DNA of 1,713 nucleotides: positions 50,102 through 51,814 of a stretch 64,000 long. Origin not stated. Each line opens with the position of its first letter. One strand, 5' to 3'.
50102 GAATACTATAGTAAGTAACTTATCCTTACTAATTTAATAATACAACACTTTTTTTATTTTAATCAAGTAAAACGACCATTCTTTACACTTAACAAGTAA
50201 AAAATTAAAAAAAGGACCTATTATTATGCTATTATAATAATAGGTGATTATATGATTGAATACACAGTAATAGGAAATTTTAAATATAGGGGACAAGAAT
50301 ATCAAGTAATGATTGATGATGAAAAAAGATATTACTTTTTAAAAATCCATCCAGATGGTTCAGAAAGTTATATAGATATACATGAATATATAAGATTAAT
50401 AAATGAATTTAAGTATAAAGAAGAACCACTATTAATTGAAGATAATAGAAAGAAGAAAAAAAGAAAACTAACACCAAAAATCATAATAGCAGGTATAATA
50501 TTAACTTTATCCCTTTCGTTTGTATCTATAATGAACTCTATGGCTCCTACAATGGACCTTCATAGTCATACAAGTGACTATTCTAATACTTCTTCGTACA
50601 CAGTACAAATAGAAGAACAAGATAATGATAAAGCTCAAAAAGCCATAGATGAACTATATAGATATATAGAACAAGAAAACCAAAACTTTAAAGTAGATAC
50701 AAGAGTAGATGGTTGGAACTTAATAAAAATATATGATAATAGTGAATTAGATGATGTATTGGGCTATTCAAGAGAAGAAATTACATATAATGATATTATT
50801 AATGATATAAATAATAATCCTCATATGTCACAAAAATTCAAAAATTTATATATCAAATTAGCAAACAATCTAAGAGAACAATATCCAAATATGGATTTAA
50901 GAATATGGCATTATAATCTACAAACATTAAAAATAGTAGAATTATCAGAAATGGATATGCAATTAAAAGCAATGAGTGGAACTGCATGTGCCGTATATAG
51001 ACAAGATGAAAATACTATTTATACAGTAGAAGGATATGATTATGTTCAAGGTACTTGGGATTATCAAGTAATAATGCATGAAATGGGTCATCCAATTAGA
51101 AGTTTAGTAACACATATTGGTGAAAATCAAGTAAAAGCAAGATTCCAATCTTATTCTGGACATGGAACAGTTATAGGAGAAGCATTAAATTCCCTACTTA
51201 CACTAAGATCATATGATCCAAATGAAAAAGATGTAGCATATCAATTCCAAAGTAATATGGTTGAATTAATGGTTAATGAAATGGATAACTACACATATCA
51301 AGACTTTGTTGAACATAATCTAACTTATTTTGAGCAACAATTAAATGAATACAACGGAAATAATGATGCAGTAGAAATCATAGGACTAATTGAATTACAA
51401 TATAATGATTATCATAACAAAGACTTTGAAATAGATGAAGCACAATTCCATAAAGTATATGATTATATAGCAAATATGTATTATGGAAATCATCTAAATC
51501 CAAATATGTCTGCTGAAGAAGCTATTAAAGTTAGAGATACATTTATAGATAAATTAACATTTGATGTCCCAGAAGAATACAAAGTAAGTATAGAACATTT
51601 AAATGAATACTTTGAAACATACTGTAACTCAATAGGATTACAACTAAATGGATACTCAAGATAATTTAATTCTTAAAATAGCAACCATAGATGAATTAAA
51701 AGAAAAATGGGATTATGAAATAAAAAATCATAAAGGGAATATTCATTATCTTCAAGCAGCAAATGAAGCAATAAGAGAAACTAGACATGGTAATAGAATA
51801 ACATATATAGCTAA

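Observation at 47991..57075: Stripped-down T7SSb locus: essC and a YukD/EsaB-like gene only, with no recognisable EssA/EssB/EsaA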

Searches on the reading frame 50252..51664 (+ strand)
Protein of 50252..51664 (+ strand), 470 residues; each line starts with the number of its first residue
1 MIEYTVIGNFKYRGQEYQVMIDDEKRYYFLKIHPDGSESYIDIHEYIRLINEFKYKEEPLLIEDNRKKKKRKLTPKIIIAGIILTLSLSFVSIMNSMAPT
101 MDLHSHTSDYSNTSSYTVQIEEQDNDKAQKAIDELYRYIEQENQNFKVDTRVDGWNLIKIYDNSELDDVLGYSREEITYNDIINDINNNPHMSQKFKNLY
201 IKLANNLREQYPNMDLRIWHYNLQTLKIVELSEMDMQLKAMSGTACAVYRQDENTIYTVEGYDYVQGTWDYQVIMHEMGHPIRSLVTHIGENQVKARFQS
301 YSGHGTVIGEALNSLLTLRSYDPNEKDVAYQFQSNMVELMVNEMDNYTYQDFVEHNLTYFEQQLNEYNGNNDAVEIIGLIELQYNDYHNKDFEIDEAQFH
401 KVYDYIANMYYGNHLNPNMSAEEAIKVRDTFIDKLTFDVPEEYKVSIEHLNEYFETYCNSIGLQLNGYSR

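Call 4: search_protein_families(library=pfam, proteins=[window:50252-51664:+], max_evalue=0.1)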
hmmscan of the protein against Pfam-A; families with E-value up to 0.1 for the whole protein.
window:50252-51664:+ (470 aa): 1 family
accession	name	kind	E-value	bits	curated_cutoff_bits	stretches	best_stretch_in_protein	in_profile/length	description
PF13688.12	Reprolysin_5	-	0.049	14.3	27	1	173-280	67-151/196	Metallo-peptidase family M12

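Call 5: search_protein_families(library=ncbifam, proteins=[window:50252-51664:+], max_evalue=0.1)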
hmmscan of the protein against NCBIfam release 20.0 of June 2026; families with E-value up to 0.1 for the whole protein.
window:50252-51664:+ (470 aa): 1 family
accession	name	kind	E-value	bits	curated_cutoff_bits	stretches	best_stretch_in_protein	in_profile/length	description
NF045709.1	Amuc_1101_fam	equivalog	0.023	13.5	650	1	61-140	363-442/608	Amuc_1101 family PilM-like pilus complex protein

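Call 11: find_homologous_proteins(query=window:50252-51664:+, max_evalue=0.001)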
Query window:50252-51664:+ (470 aa): 62 proteins with E <= 0.001 among 6701 candidates.
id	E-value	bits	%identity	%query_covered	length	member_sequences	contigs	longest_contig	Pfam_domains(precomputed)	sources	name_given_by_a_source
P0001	0.0e+0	1050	99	100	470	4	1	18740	-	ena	-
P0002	1.2e-267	906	84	100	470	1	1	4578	-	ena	-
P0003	6.8e-242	821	76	100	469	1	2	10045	-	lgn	-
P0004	6.8e-242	821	75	100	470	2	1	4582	-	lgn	-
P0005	5.1e-241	819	76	100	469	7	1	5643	-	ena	-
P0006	1.8e-216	738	69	100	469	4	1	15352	-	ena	-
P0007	2.7e-196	671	75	86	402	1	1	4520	-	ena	-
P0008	1.7e-185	636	72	83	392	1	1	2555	-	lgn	-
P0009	8.0e-180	617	68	85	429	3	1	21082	-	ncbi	-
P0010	6.9e-179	614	59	100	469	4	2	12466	-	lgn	-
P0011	5.2e-171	588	69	83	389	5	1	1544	-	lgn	-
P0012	4.0e-168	578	62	84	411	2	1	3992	-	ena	-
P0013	4.9e-160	552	54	99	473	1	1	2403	-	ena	-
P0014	5.2e-157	542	53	99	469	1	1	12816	-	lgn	-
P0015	4.5e-155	535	52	99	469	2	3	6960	-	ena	-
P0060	6.6e-56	208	31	84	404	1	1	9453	-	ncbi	-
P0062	5.2e-43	166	32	65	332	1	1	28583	-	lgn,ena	-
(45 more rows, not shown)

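Call 33: predict_structure(alignment_id=A2)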
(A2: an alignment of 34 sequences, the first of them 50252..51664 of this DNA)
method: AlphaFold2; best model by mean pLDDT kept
length: 470 residues; sequences in the alignment: 34
mean_pLDDT: 79.0   pTM: 0.78
mean pLDDT of the five models: 79.0, 77.2, 76.5, 74.6, 74.0
residues with pLDDT >= 90: 229; 70-90: 132; 50-70: 18; < 50: 91
segments of 3 or more residues with pLDDT < 50: 62-145, 468-470
pLDDT, mean of each block of 10 residues (from residue 1): 70 83 76 84 70 59 38 29 43 40 29 28 40 38 59 85 90 95 98 96 98 97 96 88 84 94 91 96 92 89 86 97 91 96 97 95 94 89 80 81 96 94 95 93 88 95 71
secondary structure, 60 per line:
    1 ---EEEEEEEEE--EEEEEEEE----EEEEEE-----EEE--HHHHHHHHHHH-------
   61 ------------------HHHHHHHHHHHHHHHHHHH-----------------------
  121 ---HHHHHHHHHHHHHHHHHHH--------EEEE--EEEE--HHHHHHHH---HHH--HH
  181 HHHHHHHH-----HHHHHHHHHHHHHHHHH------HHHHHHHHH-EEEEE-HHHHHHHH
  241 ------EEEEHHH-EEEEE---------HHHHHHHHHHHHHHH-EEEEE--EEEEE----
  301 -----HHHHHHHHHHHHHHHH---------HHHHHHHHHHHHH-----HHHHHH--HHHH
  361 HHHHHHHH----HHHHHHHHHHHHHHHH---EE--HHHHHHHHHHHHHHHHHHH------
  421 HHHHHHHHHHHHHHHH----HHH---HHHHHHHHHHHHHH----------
elements in order: E4-12 E15-22 E27-32 E38-40 H43-53 H79-97 H124-142 E151-154 E157-160 H163-170 H179-188 H194-210 H217-225 E227-231 H233-240 E247-250 E255-259 H269-283 E285-289 E292-296 H306-321 H331-343 H349-354 H357-368 H373-388 H396-414 H421-436 H447-460

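Call 36: fold_search(model_id=the predicted structure, library=pdb)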
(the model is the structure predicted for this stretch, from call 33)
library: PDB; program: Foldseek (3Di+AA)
matches with E <= 10: 186; with E <= 0.001: 0
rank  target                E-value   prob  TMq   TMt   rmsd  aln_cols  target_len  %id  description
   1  6zxk_J                1.7e-01  0.15  0.12  0.10  16.9       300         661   14  Fully-loaded anthrax lethal toxin in its heptameric pre-pore state and PA7LF(2+1B) arrangement (released 2020-09-02)
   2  4pks                  2.1e-01  0.18  0.13  0.13  16.3       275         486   13  Anthrax toxin lethal factor with bound small molecule inhibitor 11 (released 2014-11-12)
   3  4pkq                  2.1e-01  0.09  0.10  0.09  17.4       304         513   13  Anthrax toxin lethal factor with bound zinc (released 2014-11-12)
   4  1yqy                  2.5e-01  0.15  0.13  0.12  16.4       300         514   13  Structure of B. Anthrax Lethal factor in complex with a hydroxamate inhibitor (released 2005-05-31)
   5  4wf6                  2.5e-01  0.09  0.10  0.10  17.4       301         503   13  Anthrax toxin lethal factor with bound small molecule inhibitor MK-31 (released 2015-09-09)
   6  6zxj_I                2.9e-01  0.20  0.17  0.12  17.5       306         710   11  Fully-loaded anthrax lethal toxin in its heptameric pre-pore state, in which the third lethal factor is masked out (PA (released 2020-09-02)
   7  4xm6                  3.0e-01  0.10  0.10  0.10  16.1       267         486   14  Anthrax toxin lethal factor with ligand-induced binding pocket (released 2015-11-11)
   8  5d1t                  3.2e-01  0.13  0.12  0.12  16.6       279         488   13  Anthrax toxin lethal factor with hydroxamic acid inhibitor (released 2015-11-11)
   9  4pkv                  3.3e-01  0.15  0.12  0.11  15.8       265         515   14  Anthrax toxin lethal factor with bound small molecule inhibitor 16 (released 2014-11-12)
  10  4pkw                  3.5e-01  0.13  0.12  0.12  16.8       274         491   14  Anthrax toxin lethal factor with bound small molecule inhibitor GM6001 (released 2014-11-12)
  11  4xm7                  3.5e-01  0.09  0.10  0.09  16.0       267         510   15  Anthrax toxin lethal factor with ligand-induced binding pocket (released 2015-11-11)
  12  9eyg_A                3.5e-01  0.06  0.10  0.08  21.5       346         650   14  Structure of Tannerella forsythia endopeptidase O (TfPepO) (released 2025-10-29)
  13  4pkr                  4.1e-01  0.08  0.10  0.10  16.8       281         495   14  Anthrax toxin lethal factor with bound small molecule inhibitor 10 (released 2014-11-12)
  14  4pkt                  4.3e-01  0.08  0.10  0.10  16.2       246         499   15  Anthrax toxin lethal factor with bound small molecule inhibitor 13 (released 2014-11-12)
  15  3oe9_A                4.3e-01  0.04  0.09  0.10  23.7       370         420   11  Crystal structure of the chemokine CXCR4 receptor in complex with a small molecule antagonist IT1t in P1 spacegroup (released 2010-10-27)
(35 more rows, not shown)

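Call 37: search_solved_structures(query=A2, max_evalue=10, show_alignments=2)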
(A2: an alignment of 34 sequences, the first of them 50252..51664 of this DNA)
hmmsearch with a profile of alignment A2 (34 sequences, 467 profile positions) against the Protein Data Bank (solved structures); distinct sequences matched with E-value up to 10: 1.
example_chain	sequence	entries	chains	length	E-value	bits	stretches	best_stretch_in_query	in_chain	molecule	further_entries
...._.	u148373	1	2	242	0.08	15.1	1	72-207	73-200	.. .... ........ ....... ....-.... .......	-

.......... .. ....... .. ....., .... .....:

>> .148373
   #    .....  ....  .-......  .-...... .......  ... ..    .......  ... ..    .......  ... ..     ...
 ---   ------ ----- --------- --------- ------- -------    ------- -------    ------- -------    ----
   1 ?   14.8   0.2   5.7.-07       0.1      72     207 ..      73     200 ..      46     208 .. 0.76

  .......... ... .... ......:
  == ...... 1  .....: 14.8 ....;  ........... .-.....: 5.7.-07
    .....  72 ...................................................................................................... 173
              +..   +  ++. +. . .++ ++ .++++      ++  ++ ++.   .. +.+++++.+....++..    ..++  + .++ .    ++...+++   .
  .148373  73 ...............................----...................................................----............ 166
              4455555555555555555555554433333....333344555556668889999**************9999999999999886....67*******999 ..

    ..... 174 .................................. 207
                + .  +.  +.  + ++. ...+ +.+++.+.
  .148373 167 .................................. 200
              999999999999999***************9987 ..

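Call 68: search_protein_representatives(alignment_id=A2)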
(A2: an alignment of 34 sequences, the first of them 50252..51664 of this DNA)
Query: 34 sequences, 467 profile positions. Proteins with E-value up to 0.001 (for the whole library): 609; up to 1e-10: 404; up to 1e-30: 152. The best 150 are listed.
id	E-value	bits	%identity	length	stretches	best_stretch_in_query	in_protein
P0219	1.5e-175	601.2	-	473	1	1-466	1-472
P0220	4.2e-161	553.5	-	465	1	2-466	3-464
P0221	2.8e-153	527.7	-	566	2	120-466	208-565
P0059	1.7e-152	525.1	-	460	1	3-466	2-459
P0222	1.5e-151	522.0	-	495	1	1-466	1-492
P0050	2.9e-149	514.5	-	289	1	179-467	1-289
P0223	2.2e-147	508.3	-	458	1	2-465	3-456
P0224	2.9e-142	491.4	-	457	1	2-464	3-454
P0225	8.8e-134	463.4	-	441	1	36-462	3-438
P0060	6.9e-130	450.6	-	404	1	67-456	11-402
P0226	5.4e-129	447.7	-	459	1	1-463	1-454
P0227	2.1e-127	442.4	-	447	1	1-464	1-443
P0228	1.2e-125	436.6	-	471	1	1-460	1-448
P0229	1.8e-125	436.0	-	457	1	2-463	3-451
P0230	4.4e-125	434.8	-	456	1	3-462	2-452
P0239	1.8e-111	389.9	-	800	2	76-457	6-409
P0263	6.1e-88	312.3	-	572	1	109-459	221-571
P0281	2.9e-73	263.9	-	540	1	121-436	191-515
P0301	1.9e-56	208.5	-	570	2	149-464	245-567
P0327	8.9e-48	179.9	-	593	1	123-452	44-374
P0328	1.4e-47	179.3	-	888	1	155-461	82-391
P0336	5.1e-44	167.5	-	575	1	3-464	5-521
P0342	2.0e-41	159.0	-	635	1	152-393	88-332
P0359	3.2e-34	135.2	-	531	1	220-461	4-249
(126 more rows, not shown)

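Call 69: search_protein_families(library=pfam, proteins=[P0239, P0328, P0342, P0327, P0221, P0263, P0301, P0359, P0281, P0336], max_evalue=0.01)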
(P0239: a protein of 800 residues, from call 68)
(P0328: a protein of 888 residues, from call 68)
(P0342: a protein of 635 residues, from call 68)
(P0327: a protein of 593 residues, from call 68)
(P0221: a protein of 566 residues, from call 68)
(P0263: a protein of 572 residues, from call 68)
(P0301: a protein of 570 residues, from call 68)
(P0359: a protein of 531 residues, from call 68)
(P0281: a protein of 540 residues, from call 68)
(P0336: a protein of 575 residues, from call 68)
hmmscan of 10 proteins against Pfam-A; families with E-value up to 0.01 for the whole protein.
P0239 (800 aa): 1 family
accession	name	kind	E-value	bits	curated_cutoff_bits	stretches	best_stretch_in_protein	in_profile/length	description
PF18818.7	MPTase-PolyVal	-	1.5e-06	28.7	27.5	0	183-237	11-64/126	Zincin-like metallopeptidase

P0328 (888 aa): 1 family
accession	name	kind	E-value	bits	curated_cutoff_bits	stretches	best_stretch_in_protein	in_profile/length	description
PF18818.7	MPTase-PolyVal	-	0.00072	20.1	27.5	1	168-212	17-60/126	Zincin-like metallopeptidase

P0342 (635 aa): 0 families

P0327 (593 aa): 0 families

P0221 (566 aa): 0 families

P0263 (572 aa): 1 family
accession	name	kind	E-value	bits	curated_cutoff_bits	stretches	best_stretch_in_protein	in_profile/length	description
PF04103.21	CD20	-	0.0072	16.8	27.9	1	101-193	10-98/156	CD20-like family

P0301 (570 aa): 1 family
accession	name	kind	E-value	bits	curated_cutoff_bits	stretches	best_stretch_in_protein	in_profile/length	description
PF11491.13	DUF3213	-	0.00046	20.8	27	1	18-66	23-71/85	Protein of unknown function (DUF3213)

P0359 (531 aa): 0 families

P0281 (540 aa): 1 family
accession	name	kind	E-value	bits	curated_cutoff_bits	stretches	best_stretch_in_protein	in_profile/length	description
PF18818.7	MPTase-PolyVal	-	0.0021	18.5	27.5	1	314-395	16-91/126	Zincin-like metallopeptidase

P0336 (575 aa): 0 families

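Call 70: find_encoding_contigs(protein=P0060, flank=10000, max_places=1)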
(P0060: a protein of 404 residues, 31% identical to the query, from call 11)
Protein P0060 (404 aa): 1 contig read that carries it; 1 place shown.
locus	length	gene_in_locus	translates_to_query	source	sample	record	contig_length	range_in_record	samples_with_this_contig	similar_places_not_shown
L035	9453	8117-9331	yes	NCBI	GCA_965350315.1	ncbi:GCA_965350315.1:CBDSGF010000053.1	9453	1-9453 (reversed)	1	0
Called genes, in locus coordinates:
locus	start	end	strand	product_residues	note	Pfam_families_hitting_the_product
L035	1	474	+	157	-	?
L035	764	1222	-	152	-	PF02681:DUF212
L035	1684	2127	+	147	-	PF01230:HIT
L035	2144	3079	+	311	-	PF01118:Semialdhyde_dh (weak), PF22698:Semialdhyde_dhC_1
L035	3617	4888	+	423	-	PF08240:ADH_N, PF00107:ADH_zinc_N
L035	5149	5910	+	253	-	PF08220:HTH_DeoR, PF00455:DeoRC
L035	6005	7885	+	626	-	PF02378:PTS_EIIC, PF02302:PTS_IIB, PF00359:PTS_EIIA_2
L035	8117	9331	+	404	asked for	-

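Call 71: find_encoding_contigs(protein=P0062, flank=10000, max_places=1)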
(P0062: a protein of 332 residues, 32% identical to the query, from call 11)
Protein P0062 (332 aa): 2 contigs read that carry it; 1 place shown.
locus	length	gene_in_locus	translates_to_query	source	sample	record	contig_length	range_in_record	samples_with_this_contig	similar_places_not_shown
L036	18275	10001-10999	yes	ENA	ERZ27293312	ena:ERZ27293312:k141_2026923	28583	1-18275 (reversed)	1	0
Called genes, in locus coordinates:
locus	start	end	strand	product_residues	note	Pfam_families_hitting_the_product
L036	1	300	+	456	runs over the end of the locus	PF01336:tRNA_anti-codon, PF00152:tRNA-synt_2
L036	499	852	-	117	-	PF06486:DUF1093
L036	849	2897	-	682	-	PF02687:FtsX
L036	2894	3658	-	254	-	PF00005:ABC_tran, PF13304:AAA_21 (faint)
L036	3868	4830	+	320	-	PF01699:Na_Ca_ex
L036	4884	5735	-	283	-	PF20434:BD-FAE, PF07859:Abhydrolase_3, PF12146:Hydrolase_4 (faint), PF00326:Peptidase_S9 (weak)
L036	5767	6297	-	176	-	PF04892:VanZ-LLP1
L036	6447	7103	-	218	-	-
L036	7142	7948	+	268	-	PF14808:TMEM164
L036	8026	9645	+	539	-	PF02690:Na_Pi_cotrans, PF01895:PhoU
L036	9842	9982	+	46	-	-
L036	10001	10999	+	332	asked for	-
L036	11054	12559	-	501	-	PF00005:ABC_tran, PF02463:SMC_N (faint), PF13304:AAA_21 (faint), PF00005:ABC_tran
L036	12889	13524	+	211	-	PF00160:Pro_isomerase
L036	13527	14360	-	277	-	PF01171:ATP_bind_3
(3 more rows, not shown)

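Call 74: fold_search(model_id=the predicted structure, library=viral)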
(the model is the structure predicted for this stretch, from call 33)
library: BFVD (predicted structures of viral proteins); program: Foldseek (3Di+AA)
matches with E <= 10: 240; with E <= 0.001: 0
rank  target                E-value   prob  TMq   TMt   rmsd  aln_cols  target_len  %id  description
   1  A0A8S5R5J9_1          7.4e-02  0.23  0.16  0.08  25.9       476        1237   10  Uncharacterized protein [Myoviridae sp. ctxbQ4]
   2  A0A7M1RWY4            8.7e-02  0.30  0.14  0.12  14.2       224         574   12  Morphogenesis protein [uncultured phage cr108_1]
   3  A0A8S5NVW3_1          1.0e-01  0.10  0.09  0.05  28.3       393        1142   15  Phage MuF C-terminal domain-containing protein [Myoviridae sp. cthRr4]
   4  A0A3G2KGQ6            1.8e-01  0.06  0.10  0.08  29.2       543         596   11  VIP2-like toxin [Mycobacterium phage KandZ]
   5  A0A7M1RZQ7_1          2.2e-01  0.06  0.10  0.05  24.9       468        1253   13  ART-PolyVal-like domain-containing protein [uncultured phage cr116_1]
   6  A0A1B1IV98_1          2.3e-01  0.08  0.12  0.09  16.3       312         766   12  (no name in the UniProt tables at hand)
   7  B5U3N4                2.4e-01  0.03  0.07  0.05  29.8       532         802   11  VIP2 protein [Mycobacterium phage Gumball]
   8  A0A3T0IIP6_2          3.2e-01  0.15  0.17  0.08  27.7       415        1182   11  Virion RNA polymerase [Vibrio virus vB_VspP_SBP1]
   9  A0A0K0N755            5.9e-01  0.04  0.08  0.05  19.4       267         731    9  Uncharacterized protein [Gordonia phage GMA2]
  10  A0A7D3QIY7            6.2e-01  0.25  0.14  0.36  13.5       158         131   16  (no name in the UniProt tables at hand)
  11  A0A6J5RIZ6            8.4e-01  0.02  0.10  0.05  30.3       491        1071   10  Bacteriophage lambda, GpH, tail tape measure, N-terminal [uncultured Caudovirales phage]
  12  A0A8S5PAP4            8.8e-01  0.77  0.10  0.30   2.9        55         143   20  Uncharacterized protein [Siphoviridae sp. ctmpG14]
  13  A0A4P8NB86            8.8e-01  0.66  0.09  0.42  10.2        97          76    9  Uncharacterized protein [Rheinheimera phage vB_RspM_Barba26A]
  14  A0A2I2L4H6            9.3e-01  0.30  0.09  0.13  19.9       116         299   16  Uncharacterized protein [Orpheovirus IHUMI-LCC2]
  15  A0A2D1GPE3            9.8e-01  0.10  0.05  0.16  16.8       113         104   14  Uncharacterized protein [Escherichia phage SRT8]
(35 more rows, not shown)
